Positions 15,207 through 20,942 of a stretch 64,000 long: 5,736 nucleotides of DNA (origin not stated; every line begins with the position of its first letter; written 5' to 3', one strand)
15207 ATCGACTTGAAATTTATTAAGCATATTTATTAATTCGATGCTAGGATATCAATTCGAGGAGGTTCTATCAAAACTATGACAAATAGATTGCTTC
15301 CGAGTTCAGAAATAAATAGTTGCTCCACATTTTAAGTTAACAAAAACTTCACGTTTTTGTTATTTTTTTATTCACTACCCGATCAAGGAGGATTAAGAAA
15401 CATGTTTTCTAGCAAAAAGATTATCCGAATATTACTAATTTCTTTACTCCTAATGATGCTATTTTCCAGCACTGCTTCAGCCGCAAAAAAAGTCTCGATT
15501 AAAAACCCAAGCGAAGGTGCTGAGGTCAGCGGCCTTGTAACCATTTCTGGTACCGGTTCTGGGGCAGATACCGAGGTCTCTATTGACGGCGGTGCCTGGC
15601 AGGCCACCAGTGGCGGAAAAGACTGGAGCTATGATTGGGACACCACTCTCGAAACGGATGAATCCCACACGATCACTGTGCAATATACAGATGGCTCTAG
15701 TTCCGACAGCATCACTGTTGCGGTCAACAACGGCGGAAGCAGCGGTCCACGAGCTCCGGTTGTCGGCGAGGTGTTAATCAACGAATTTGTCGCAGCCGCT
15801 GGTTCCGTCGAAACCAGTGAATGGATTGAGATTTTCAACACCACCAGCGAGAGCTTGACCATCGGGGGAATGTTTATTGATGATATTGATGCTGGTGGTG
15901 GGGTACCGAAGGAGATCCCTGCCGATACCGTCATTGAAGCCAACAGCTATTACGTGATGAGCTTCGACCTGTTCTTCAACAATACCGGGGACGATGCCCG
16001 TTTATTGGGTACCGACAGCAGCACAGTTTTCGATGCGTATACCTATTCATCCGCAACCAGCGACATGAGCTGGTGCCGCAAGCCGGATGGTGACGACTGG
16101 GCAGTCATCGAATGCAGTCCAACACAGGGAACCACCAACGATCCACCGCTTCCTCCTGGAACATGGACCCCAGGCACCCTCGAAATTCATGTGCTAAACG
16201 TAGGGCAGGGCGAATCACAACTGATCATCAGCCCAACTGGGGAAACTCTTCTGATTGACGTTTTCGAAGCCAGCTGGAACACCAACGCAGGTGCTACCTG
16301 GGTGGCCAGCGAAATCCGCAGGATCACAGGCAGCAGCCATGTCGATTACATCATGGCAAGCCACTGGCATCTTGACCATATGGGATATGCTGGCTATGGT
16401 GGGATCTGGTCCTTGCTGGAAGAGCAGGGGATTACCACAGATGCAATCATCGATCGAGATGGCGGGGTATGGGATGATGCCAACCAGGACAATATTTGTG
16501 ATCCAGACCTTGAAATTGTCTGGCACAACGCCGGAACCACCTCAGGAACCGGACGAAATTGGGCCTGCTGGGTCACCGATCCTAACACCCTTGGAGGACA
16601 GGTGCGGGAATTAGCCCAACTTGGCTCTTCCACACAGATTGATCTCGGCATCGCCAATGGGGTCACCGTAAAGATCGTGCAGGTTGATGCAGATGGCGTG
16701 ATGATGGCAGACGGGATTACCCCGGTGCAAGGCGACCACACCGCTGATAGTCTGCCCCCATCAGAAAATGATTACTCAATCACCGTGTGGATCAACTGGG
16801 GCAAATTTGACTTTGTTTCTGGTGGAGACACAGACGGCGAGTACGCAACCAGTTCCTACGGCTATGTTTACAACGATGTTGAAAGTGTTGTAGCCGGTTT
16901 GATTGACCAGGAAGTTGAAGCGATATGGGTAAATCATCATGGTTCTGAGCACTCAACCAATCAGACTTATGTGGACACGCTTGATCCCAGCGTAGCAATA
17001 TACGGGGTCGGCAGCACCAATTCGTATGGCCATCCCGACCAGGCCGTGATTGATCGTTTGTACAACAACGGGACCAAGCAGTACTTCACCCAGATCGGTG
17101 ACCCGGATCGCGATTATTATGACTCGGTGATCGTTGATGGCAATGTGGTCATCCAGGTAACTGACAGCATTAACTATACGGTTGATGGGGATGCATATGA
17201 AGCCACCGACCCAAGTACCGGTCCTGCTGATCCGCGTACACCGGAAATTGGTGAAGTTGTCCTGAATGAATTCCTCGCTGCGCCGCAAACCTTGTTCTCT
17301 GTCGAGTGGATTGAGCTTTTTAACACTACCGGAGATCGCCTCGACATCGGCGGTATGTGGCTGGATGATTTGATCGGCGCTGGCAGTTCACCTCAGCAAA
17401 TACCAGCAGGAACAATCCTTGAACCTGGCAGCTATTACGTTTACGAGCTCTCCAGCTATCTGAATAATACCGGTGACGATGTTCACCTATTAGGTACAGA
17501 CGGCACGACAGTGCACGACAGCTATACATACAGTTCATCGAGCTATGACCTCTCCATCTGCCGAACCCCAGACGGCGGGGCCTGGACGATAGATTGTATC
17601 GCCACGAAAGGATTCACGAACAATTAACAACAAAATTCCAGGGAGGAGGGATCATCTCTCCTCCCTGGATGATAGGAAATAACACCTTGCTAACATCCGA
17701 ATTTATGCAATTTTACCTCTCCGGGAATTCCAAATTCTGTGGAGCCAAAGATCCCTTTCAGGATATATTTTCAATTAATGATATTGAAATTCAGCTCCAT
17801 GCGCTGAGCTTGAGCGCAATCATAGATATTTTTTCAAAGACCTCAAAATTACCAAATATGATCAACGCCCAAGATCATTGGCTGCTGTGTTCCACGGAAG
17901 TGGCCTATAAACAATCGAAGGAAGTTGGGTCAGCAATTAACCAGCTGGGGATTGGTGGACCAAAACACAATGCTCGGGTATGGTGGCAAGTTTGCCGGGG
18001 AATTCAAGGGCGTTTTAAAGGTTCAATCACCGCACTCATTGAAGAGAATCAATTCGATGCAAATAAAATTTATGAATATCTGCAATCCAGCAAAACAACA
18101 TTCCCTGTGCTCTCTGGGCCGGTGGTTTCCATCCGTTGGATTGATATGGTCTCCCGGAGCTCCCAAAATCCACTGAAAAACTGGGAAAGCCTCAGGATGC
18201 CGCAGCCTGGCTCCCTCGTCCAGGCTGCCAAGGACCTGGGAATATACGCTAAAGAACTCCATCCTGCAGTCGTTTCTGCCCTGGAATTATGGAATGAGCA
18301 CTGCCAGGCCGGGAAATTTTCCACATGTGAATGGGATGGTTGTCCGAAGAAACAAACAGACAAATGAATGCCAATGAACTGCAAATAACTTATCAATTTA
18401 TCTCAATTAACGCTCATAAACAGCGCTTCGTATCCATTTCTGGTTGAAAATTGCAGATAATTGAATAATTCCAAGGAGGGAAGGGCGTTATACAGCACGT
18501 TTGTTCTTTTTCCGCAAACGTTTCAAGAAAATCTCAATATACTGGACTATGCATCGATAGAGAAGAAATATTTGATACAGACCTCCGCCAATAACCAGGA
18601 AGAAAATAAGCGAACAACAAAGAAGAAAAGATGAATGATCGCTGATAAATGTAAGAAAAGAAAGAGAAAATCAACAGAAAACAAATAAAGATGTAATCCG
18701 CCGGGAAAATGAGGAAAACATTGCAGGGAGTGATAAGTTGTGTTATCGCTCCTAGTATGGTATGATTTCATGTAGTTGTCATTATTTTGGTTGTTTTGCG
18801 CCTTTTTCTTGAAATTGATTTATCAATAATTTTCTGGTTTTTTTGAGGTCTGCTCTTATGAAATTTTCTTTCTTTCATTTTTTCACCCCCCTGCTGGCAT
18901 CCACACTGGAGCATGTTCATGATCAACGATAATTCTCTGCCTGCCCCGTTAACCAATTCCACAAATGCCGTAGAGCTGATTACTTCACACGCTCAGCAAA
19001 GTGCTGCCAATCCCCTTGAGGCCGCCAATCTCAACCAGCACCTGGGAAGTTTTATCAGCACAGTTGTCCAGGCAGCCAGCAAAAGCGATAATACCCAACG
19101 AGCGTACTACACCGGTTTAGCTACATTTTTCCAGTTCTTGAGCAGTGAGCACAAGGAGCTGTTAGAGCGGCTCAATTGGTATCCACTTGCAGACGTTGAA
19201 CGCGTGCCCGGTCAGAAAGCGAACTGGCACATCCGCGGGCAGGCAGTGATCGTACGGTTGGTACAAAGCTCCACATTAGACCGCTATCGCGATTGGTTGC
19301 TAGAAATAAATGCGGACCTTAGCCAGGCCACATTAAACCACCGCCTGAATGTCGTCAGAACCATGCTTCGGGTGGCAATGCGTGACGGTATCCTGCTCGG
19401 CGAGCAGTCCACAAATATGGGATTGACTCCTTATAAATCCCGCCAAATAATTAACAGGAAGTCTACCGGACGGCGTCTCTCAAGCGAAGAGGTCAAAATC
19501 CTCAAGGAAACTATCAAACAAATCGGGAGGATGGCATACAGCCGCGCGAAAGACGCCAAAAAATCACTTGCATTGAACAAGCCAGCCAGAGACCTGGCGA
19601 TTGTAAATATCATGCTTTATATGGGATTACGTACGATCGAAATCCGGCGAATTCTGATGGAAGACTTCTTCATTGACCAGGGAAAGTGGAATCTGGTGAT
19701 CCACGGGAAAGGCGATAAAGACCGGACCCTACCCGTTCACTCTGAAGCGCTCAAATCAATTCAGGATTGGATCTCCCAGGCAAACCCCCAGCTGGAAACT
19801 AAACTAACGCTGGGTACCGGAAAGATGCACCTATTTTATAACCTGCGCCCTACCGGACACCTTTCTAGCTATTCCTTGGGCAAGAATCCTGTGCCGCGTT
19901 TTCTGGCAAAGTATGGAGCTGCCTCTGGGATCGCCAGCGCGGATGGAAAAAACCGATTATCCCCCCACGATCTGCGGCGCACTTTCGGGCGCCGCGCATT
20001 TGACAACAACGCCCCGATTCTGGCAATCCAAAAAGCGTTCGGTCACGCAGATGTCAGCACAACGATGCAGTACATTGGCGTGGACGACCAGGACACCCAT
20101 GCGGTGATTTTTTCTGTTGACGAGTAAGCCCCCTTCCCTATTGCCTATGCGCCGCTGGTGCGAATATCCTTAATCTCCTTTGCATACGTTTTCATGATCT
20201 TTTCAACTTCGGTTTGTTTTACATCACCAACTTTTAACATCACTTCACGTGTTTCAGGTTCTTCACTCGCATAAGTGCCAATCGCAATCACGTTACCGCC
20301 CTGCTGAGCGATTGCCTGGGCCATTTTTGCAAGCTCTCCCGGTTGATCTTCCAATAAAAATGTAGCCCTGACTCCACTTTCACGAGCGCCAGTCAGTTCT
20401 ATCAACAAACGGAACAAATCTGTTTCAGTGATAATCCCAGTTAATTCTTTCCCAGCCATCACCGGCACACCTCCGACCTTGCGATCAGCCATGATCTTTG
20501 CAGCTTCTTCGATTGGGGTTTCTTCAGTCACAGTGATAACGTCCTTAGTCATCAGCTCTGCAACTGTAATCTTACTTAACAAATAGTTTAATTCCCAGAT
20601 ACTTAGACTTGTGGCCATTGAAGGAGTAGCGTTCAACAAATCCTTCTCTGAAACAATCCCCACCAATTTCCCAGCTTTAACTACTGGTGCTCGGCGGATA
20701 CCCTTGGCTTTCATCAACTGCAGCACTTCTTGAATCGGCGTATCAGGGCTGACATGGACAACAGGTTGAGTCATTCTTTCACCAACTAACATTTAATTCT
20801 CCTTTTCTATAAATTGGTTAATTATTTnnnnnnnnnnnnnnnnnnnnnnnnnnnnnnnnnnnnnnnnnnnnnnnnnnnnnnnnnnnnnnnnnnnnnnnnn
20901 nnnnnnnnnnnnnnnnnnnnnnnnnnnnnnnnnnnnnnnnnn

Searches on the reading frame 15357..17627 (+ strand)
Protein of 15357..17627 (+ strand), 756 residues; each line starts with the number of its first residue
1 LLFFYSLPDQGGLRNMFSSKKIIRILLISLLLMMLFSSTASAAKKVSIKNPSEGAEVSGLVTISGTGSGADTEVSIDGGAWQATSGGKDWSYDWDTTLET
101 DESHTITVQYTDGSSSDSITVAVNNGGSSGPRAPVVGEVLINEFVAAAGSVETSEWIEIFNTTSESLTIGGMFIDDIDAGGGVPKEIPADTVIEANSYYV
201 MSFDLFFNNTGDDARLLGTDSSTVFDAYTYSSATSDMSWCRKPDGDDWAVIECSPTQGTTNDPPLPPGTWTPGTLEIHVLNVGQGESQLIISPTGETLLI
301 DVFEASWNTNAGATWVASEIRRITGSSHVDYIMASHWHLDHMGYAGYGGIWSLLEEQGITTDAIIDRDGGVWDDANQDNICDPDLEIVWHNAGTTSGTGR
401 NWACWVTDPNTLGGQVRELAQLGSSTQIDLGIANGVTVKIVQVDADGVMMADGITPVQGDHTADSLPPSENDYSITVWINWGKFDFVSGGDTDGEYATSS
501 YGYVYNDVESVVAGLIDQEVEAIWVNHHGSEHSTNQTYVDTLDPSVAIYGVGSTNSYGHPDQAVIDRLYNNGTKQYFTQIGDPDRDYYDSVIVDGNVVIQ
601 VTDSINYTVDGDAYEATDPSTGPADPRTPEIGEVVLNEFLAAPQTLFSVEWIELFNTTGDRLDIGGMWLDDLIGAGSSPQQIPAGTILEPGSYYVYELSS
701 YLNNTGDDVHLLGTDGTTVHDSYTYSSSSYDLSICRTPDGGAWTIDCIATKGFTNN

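Call 9: search_protein_families(library=pfam, proteins=[window:15357-17627:+], max_evalue=0.00001)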
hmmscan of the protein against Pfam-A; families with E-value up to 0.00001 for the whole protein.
window:15357-17627:+ (756 aa): 2 families
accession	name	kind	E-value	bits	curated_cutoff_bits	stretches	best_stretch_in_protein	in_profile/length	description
PF00932.25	LTD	-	1.4e-20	74.2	34.3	2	630-726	4-108/109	Lamin Tail Domain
PF17957.7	Big_7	-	2.6e-07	31.6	24.1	1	46-108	3-70/70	Bacterial Ig domain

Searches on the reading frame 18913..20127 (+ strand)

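Call 9: search_protein_families(library=pfam, proteins=[window:18913-20127:+], max_evalue=0.00001)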
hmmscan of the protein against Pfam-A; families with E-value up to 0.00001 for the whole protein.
window:18913-20127:+ (404 aa): 1 family
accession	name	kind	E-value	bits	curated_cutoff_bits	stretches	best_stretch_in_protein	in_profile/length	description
PF00589.27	Phage_integrase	-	5.3e-25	88.6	27.1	1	223-393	20-171/172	Phage integrase family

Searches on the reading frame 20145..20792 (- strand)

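Call 9: search_protein_families(library=pfam, proteins=[window:20145-20792:-], max_evalue=0.00001)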
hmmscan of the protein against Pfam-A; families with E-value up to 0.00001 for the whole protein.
window:20145-20792:- (215 aa): 3 families
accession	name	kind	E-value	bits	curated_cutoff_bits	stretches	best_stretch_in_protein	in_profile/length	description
PF00571.33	CBS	-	2.9e-36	124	24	2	3-55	1-54/57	CBS domain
PF22190.2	TTHA0829-like_ACT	-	6.4e-09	36.1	27.4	1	140-211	2-70/70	TTHA0829-like ACT domain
PF01842.31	ACT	-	1.5e-06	28.3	27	1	145-195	5-55/66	ACT domain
